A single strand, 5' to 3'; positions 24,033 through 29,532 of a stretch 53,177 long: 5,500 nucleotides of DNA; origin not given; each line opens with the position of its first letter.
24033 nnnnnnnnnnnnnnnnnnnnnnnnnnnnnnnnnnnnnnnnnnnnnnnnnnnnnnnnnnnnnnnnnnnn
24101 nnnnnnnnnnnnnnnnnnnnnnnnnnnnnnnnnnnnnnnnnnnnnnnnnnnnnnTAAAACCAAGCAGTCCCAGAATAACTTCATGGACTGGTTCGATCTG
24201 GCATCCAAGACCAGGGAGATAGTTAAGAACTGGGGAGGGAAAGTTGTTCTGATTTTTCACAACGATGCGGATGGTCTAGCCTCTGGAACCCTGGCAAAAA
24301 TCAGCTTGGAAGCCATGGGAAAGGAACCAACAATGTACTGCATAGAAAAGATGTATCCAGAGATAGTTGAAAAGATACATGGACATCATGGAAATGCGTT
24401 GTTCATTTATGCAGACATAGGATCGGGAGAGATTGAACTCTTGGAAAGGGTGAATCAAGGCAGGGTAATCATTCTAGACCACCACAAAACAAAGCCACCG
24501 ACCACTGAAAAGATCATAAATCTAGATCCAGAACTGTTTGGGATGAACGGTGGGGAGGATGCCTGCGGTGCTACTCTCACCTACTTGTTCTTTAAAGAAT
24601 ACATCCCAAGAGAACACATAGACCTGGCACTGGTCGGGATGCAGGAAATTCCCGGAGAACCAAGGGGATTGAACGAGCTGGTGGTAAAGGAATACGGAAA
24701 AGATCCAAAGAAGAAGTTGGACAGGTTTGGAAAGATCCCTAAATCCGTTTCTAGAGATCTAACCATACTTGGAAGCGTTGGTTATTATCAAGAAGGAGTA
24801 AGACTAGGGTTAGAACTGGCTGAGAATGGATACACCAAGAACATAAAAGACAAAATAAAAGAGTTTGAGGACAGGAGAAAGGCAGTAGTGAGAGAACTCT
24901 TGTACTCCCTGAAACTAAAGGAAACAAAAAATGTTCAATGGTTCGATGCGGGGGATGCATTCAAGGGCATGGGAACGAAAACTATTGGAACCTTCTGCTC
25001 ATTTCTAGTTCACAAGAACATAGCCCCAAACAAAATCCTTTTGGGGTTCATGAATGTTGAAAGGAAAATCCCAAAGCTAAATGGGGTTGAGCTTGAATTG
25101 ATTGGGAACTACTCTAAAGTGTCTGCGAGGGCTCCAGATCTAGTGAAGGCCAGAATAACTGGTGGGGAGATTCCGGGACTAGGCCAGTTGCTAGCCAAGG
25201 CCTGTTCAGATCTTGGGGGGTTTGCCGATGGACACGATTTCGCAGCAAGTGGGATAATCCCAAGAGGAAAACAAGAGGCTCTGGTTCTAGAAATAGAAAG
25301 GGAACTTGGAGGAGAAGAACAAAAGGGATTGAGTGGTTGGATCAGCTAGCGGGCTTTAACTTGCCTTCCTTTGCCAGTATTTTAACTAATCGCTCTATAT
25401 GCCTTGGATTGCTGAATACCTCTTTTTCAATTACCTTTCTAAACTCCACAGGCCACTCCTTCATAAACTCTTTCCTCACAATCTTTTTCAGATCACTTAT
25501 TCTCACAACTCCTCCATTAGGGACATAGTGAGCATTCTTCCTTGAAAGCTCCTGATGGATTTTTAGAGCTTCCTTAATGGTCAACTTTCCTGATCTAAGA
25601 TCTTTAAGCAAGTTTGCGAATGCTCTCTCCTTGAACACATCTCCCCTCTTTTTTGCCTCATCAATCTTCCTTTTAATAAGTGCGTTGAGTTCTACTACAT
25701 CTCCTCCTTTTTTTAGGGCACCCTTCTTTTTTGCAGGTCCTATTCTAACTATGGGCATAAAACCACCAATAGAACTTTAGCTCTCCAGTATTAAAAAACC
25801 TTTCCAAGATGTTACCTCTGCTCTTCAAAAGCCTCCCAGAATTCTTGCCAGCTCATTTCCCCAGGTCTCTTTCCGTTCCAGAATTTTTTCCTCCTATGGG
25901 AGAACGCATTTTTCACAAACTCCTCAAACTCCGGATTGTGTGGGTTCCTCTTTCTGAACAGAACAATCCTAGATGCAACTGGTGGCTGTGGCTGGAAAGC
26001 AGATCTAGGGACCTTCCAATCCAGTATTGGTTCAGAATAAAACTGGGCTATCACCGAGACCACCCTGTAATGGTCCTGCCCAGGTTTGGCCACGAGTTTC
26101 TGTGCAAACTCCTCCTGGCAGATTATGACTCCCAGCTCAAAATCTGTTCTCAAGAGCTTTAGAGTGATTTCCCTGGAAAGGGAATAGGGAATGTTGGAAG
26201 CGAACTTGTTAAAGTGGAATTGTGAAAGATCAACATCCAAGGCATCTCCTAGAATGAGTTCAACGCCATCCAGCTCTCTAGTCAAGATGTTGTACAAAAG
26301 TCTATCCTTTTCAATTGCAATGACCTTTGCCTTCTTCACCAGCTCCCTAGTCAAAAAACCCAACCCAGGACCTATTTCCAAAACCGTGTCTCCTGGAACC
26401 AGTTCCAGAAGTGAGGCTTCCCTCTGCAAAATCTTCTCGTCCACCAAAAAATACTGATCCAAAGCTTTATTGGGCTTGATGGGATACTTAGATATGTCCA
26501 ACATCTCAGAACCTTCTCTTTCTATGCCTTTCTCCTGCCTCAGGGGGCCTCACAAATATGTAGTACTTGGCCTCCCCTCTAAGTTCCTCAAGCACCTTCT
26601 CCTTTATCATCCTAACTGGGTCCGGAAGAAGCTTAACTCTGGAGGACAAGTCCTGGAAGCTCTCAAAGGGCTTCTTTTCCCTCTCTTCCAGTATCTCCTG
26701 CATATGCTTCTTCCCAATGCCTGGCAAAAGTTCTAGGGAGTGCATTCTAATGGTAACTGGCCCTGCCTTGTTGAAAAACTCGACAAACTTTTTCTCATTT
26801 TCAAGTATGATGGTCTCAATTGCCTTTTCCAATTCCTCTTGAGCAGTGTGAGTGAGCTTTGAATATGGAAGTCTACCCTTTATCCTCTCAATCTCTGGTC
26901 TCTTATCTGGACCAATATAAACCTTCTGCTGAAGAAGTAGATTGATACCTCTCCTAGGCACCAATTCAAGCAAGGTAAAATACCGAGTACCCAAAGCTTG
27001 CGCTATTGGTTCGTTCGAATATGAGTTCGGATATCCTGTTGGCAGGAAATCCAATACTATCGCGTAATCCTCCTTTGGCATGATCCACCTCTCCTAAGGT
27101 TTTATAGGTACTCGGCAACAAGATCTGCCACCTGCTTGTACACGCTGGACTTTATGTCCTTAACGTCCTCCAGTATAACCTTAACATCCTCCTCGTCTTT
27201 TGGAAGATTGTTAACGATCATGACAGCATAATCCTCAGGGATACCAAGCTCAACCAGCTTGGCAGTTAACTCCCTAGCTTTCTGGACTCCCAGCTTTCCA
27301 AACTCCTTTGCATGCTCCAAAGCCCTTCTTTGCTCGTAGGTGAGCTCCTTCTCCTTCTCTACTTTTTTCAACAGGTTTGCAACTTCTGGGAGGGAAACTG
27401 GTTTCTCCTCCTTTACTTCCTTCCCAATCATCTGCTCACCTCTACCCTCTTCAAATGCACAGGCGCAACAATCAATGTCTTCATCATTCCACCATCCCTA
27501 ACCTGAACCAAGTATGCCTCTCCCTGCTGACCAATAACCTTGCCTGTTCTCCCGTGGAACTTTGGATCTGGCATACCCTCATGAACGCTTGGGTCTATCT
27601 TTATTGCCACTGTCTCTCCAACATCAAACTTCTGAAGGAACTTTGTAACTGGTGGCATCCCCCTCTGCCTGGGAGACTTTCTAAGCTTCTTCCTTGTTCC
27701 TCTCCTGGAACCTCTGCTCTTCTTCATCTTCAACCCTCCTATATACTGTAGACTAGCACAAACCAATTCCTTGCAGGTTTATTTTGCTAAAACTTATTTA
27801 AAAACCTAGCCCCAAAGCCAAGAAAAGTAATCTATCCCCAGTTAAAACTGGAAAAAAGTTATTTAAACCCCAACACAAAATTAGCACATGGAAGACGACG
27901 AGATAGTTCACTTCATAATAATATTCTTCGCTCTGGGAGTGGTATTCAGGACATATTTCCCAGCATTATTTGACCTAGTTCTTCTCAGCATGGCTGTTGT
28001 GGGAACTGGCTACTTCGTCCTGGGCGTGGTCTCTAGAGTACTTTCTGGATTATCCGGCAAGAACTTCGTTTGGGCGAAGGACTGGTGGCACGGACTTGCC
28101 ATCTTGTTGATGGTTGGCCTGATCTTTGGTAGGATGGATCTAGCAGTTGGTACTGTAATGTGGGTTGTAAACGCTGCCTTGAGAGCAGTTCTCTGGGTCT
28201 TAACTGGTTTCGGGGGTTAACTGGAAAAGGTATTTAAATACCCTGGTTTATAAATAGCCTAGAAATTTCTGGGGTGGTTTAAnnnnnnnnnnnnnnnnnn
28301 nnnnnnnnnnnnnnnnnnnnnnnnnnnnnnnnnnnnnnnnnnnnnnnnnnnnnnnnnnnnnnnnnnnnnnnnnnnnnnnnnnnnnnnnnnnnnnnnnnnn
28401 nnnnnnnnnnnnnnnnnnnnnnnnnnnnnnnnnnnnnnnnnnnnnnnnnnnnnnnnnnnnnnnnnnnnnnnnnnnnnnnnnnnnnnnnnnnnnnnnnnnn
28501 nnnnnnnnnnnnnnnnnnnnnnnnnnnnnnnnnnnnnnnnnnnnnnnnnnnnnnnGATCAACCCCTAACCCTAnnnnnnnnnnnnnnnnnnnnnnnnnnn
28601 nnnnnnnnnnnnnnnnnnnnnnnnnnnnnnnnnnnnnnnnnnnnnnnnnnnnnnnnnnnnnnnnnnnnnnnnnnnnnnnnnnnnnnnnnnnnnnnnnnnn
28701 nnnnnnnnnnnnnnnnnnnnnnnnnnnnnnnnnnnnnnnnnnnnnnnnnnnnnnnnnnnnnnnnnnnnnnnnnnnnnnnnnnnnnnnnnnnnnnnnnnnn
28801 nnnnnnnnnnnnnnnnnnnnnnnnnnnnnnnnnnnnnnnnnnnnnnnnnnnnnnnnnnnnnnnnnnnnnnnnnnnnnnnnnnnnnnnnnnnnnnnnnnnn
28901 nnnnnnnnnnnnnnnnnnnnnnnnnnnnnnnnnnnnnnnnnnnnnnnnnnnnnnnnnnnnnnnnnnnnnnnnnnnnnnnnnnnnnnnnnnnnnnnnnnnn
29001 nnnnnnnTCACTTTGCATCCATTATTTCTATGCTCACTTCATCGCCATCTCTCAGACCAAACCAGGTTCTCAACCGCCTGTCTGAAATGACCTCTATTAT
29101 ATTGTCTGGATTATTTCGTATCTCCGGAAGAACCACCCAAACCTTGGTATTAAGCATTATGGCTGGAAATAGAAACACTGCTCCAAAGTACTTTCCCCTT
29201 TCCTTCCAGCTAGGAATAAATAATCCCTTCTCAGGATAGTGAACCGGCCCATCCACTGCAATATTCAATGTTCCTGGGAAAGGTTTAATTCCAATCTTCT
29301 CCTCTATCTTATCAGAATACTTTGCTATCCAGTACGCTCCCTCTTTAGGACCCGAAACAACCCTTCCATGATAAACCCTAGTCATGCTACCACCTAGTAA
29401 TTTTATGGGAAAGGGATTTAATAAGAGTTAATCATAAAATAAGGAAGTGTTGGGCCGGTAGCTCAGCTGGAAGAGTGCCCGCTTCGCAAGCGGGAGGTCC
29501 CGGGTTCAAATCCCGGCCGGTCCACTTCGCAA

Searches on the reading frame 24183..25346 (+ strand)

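Call 68: search_protein_families(library=pfam, proteins=[window:24183-25346:+], max_evalue=0.001)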
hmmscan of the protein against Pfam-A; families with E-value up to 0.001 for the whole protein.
window:24183-25346:+ (388 aa): 1 family
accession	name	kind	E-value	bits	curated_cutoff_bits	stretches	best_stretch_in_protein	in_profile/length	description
PF01368.27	DHH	-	2.9e-09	37.7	28.1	1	20-153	1-125/125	DHH family, N-terminal domain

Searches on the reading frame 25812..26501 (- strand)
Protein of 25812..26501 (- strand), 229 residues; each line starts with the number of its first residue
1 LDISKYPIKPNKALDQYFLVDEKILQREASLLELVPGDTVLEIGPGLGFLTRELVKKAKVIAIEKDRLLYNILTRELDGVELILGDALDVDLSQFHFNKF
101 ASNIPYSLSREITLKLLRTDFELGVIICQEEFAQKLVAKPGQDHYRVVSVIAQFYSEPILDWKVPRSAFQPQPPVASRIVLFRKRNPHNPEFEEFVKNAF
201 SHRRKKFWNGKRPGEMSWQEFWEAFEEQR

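Call 68: search_protein_families(library=pfam, proteins=[window:25812-26501:-], max_evalue=0.001)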
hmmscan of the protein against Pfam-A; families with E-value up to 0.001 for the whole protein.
window:25812-26501:- (229 aa): 1 family
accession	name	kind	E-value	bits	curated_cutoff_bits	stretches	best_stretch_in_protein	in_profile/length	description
PF00398.26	RrnaAD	-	9.6e-37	126.9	24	1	11-207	5-219/263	Ribosomal RNA adenine dimethylase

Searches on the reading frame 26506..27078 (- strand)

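Call 68: search_protein_families(library=pfam, proteins=[window:26506-27078:-], max_evalue=0.001)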
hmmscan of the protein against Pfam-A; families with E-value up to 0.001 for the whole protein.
window:26506-27078:- (190 aa): 2 families
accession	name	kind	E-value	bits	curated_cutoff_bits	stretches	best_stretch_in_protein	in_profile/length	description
PF04919.18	DUF655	-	1.3e-67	227.7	22.2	1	3-177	2-181/181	Protein of unknown function (DUF655)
PF14579.12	HHH_6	-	1.4e-06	28.9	25.6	1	114-150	26-63/90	Helix-hairpin-helix motif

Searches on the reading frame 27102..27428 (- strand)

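Call 68: search_protein_families(library=pfam, proteins=[window:27102-27428:-], max_evalue=0.001)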
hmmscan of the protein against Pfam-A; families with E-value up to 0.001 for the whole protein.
window:27102-27428:- (108 aa): 1 family
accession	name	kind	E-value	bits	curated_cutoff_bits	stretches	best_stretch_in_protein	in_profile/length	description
PF03874.21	RNA_pol_Rpb4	-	3.9e-06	27.6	25.6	1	18-90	9-97/116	RNA polymerase Rpb4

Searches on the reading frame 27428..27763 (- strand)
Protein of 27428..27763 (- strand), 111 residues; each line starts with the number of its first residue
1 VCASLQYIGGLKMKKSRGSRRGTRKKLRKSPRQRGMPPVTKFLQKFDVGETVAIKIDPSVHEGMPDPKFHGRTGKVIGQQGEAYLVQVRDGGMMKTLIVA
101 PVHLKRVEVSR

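Call 68: search_protein_families(library=pfam, proteins=[window:27428-27763:-], max_evalue=0.001)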
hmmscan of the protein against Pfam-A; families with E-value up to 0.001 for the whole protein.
window:27428-27763:- (111 aa): 1 family
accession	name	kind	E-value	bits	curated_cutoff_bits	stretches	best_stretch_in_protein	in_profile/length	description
PF01157.24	Ribosomal_L21e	-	8.5e-36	122.3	27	1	13-107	1-99/101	Ribosomal protein L21e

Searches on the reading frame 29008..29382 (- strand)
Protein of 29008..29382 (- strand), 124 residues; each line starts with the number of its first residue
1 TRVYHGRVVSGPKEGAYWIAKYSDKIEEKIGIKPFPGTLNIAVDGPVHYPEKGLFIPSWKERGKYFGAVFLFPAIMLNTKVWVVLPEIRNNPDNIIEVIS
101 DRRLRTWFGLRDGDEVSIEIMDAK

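Call 69: search_protein_families(library=pfam, proteins=[window:29008-29382:-], max_evalue=0.01)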
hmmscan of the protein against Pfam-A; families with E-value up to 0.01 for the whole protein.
window:29008-29382:- (124 aa): 1 family
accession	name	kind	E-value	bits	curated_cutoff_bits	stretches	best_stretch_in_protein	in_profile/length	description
PF01982.22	CTP-dep_RFKase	-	1.4e-26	93.2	25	1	8-120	1-121/121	Domain of unknown function DUF120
